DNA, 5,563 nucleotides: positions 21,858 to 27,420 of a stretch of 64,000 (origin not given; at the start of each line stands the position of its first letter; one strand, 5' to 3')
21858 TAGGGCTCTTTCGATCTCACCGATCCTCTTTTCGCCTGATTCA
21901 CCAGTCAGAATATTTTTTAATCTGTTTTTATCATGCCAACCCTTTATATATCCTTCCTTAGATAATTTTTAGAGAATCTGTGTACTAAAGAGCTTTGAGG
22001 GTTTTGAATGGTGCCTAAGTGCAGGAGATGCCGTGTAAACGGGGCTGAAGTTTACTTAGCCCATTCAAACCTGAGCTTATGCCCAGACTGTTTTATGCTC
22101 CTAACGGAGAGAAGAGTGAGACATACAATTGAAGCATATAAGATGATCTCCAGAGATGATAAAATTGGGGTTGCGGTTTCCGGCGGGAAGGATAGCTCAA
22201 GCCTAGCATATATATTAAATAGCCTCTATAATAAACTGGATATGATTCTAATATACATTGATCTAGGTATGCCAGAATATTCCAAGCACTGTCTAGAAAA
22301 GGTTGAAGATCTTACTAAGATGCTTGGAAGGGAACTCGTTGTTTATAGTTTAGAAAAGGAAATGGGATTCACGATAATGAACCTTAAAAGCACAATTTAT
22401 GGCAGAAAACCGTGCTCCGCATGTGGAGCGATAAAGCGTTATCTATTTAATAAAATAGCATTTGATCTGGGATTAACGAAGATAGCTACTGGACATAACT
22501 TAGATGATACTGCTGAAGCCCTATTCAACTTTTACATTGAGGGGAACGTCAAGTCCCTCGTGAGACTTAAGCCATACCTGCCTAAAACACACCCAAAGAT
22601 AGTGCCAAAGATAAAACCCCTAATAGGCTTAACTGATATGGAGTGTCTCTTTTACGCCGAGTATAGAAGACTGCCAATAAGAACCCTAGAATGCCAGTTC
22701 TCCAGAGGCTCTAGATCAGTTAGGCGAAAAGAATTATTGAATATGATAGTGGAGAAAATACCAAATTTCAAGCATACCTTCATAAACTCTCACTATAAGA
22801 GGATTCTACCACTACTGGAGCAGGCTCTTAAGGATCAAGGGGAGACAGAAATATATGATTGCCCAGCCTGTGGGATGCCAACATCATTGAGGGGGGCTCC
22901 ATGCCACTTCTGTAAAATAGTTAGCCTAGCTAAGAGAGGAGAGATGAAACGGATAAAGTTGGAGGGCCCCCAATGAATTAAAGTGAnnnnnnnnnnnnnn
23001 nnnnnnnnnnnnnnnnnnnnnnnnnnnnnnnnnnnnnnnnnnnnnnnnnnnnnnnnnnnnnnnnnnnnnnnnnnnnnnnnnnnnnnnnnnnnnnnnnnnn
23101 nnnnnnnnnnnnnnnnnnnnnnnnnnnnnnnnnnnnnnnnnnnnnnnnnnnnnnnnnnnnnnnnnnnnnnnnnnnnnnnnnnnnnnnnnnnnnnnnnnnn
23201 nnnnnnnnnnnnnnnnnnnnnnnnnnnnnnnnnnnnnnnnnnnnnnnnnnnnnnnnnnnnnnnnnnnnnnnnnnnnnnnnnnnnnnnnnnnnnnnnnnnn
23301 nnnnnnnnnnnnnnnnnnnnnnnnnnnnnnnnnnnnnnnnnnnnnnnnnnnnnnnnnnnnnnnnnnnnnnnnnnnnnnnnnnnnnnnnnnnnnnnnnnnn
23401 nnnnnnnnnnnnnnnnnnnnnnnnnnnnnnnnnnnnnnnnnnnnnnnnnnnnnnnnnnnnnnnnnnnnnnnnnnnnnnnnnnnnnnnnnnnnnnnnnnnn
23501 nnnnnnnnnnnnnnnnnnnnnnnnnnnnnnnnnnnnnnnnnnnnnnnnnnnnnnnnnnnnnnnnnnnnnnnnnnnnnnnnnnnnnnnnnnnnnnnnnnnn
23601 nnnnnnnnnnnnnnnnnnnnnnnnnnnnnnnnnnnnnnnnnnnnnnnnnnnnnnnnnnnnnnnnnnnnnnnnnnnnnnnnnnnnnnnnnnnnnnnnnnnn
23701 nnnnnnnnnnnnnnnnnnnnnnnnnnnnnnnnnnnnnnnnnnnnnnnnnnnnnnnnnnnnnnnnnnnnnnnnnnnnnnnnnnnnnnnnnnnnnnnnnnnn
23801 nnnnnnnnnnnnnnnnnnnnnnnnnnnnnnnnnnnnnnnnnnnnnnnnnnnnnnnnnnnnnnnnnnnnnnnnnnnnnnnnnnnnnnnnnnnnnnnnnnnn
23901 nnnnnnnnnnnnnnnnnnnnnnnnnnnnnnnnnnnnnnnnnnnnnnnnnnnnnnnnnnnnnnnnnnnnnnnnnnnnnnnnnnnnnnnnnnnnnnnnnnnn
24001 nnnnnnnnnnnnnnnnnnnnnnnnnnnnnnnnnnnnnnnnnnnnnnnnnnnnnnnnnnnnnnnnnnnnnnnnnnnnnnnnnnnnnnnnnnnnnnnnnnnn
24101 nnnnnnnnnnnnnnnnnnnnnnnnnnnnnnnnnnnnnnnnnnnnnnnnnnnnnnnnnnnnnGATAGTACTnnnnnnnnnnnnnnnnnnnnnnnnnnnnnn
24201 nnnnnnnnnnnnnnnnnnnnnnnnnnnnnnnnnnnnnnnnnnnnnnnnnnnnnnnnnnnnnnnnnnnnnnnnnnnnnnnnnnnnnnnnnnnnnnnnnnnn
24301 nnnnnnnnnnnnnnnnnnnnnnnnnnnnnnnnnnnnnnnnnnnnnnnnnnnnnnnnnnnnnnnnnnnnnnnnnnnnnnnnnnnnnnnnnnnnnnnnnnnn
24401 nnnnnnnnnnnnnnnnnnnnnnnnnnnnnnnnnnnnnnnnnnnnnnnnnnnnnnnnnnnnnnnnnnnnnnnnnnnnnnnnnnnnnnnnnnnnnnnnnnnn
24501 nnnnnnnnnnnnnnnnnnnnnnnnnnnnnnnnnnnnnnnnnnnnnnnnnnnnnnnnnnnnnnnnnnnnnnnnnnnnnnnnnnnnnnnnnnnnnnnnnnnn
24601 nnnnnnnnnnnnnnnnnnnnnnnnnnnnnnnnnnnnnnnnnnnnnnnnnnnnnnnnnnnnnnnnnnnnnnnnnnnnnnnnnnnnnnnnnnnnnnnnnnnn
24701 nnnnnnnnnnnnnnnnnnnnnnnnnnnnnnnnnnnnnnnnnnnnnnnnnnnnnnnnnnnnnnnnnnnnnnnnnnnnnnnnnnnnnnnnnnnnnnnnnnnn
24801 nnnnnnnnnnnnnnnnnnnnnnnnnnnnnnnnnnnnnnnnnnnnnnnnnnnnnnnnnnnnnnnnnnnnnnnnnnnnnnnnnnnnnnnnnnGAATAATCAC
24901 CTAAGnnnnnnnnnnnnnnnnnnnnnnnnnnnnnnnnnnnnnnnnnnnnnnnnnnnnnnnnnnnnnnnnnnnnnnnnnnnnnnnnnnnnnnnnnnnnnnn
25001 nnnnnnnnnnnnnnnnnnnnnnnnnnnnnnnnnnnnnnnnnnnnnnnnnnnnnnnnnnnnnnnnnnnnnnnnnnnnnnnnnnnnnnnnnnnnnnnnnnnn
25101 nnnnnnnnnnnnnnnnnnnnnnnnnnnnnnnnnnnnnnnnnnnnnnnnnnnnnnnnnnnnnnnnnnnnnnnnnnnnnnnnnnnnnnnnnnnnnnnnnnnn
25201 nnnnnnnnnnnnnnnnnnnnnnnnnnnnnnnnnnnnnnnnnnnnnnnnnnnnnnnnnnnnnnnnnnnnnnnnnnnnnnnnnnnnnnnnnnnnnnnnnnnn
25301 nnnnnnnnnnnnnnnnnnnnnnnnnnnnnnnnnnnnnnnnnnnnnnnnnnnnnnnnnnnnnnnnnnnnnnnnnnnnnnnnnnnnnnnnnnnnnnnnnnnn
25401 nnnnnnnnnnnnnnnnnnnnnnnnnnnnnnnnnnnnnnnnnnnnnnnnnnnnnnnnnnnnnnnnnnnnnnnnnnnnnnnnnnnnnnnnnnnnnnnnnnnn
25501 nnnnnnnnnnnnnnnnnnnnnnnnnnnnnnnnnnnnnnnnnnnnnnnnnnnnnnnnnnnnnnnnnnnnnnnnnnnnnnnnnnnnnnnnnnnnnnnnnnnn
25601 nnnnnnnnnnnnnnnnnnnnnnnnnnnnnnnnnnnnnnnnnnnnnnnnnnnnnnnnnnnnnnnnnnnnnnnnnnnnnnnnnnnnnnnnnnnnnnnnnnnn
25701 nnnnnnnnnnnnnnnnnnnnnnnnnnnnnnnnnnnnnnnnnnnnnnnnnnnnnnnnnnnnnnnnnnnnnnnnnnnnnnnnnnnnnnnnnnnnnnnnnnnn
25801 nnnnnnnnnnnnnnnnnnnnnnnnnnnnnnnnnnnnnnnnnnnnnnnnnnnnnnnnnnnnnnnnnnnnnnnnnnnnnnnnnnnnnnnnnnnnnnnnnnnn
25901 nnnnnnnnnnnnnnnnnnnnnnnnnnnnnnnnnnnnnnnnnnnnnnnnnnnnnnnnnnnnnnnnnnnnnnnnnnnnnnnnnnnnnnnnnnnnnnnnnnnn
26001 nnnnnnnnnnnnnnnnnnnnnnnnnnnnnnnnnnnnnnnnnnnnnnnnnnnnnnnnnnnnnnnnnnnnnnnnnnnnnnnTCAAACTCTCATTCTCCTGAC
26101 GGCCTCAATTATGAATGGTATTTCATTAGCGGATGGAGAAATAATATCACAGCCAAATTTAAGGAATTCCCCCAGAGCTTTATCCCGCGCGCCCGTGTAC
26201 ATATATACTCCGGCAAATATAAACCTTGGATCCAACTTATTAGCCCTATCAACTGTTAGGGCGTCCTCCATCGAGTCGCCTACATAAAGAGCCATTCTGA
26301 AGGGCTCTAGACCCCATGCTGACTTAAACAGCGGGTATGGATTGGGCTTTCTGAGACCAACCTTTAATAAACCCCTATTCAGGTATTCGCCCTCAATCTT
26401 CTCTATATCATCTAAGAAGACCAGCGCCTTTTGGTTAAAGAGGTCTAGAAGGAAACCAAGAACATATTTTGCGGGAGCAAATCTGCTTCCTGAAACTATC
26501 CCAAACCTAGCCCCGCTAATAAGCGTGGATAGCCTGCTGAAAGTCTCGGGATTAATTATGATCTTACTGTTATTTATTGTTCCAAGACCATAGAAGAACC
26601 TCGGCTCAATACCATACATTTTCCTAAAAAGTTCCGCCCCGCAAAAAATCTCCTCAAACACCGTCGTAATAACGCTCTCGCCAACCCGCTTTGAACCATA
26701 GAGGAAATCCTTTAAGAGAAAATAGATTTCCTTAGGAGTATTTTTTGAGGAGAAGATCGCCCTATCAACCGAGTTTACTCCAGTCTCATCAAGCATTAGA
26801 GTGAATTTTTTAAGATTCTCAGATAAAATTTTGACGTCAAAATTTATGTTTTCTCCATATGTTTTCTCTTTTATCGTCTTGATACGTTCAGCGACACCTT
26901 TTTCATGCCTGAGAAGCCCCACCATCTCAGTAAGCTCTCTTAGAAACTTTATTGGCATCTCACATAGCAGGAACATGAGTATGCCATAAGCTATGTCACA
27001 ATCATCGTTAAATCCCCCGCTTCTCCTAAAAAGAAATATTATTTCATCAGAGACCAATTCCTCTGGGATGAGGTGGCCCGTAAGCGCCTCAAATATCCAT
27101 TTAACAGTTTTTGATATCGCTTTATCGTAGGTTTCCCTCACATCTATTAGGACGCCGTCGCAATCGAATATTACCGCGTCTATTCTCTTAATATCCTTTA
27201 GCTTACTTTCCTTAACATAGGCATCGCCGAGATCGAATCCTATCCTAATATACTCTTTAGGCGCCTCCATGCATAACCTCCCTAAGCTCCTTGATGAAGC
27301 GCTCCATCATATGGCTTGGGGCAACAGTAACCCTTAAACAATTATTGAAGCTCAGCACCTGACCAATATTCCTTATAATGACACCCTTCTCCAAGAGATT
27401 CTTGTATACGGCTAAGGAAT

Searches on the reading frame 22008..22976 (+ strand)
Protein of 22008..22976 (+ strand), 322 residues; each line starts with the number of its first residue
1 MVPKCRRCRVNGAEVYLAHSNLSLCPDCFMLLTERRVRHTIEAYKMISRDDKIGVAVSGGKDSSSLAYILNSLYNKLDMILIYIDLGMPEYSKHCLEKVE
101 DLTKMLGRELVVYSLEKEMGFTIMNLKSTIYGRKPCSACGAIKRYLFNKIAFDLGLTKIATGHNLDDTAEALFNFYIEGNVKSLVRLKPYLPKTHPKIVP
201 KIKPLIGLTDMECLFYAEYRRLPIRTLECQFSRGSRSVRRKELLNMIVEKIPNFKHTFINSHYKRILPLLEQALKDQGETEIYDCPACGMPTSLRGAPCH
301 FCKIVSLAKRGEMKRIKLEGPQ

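Call 94: search_protein_families(library=pfam, proteins=[window:22008-22976:+], max_evalue=0.00001)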
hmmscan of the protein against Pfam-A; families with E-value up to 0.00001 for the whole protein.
window:22008-22976:+ (322 aa): 2 families
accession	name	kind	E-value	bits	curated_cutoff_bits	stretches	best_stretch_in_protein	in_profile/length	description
PF01171.26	ATP_bind_3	-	2.9e-10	40.6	27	1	53-182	2-123/182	PP-loop family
PF22082.2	TtuA_LIM_N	-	1.9e-07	31.5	27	1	4-29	1-25/26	2-thiouridine synthetase TtuA, N-terminal LIM domain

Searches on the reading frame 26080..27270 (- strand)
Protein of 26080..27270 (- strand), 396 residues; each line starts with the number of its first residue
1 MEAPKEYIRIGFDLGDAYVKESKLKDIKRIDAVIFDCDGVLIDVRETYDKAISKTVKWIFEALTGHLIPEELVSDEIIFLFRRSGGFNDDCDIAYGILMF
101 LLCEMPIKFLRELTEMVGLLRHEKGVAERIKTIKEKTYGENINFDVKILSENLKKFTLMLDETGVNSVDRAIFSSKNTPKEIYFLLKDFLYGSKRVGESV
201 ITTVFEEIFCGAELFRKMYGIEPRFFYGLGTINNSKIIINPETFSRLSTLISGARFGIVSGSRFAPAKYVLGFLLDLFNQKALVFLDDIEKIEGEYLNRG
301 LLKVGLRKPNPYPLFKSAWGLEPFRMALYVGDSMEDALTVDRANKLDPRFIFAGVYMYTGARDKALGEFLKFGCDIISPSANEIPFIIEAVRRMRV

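Call 94: search_protein_families(library=pfam, proteins=[window:26080-27270:-], max_evalue=0.00001)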
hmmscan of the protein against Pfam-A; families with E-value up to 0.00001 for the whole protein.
window:26080-27270:- (396 aa): 1 family
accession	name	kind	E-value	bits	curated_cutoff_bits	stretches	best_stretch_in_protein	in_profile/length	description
PF00702.32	Hydrolase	-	2.9e-06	28.2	26.4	0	30-71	1-48/191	haloacid dehalogenase-like hydrolase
